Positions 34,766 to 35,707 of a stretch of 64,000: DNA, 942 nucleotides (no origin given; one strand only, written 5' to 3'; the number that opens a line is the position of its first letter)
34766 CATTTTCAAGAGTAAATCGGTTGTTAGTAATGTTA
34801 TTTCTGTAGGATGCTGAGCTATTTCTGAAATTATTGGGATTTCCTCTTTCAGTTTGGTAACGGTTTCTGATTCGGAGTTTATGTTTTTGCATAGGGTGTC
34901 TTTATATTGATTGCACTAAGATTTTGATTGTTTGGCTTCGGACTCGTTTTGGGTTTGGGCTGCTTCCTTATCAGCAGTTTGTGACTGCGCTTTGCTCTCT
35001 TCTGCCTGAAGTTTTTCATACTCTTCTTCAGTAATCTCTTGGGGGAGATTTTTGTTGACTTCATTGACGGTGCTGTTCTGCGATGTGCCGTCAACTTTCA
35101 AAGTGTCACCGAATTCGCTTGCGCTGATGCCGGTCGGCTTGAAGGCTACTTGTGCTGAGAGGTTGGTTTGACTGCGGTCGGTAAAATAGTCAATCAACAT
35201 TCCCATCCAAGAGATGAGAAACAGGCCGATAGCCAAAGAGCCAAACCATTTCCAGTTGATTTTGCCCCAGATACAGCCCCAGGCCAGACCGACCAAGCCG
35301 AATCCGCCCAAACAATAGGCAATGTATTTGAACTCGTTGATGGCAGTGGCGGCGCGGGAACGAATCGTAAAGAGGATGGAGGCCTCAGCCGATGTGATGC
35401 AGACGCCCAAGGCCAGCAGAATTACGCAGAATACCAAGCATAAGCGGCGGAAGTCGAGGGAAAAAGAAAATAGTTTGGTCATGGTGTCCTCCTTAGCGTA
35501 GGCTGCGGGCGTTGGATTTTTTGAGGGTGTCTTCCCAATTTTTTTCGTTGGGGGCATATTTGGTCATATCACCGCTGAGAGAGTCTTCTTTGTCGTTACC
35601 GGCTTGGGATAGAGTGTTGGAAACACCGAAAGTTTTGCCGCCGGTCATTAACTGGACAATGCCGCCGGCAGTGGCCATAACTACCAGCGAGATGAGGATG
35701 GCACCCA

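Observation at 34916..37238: Three tandem VirB2/TrbC-like pilin paralogs without adjacent T4SS machinery genes.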

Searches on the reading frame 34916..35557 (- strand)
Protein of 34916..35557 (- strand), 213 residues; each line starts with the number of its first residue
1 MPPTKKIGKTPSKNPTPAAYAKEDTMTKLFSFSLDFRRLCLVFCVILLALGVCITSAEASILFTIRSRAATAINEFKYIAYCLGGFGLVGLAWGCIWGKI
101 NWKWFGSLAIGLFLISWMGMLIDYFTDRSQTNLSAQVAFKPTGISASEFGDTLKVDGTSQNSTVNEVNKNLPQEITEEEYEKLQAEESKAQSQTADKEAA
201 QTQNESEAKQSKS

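Call 3: search_protein_families(library=pfam, proteins=[window:34916-35557:-], max_evalue=1)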
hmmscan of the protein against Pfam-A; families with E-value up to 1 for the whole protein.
window:34916-35557:- (213 aa): 3 families
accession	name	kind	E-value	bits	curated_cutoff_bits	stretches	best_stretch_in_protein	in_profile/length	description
PF04956.18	TrbC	-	0.0052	17.4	27.9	1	40-115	13-88/98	TrbC/VIRB2 pilin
PF03030.21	H_PPase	-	0.091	11.8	29.7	1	42-135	244-335/645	Inorganic H+ pyrophosphatase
PF22251.1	PFF1_TM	-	0.25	11.2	32.3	1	112-207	103-199/300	Vacuolar membrane protease, transmembrane domain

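Call 4: search_protein_families(library=ncbifam, proteins=[window:34916-35557:-], max_evalue=1)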
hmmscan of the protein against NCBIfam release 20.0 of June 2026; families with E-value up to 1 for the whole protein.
window:34916-35557:- (213 aa): 1 family
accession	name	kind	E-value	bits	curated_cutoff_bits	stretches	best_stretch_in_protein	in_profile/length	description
NF050061.1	DisulBndDbaCampy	equivalog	0.2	11.5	90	1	108-132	25-49/55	disulfide bond formation protein Dba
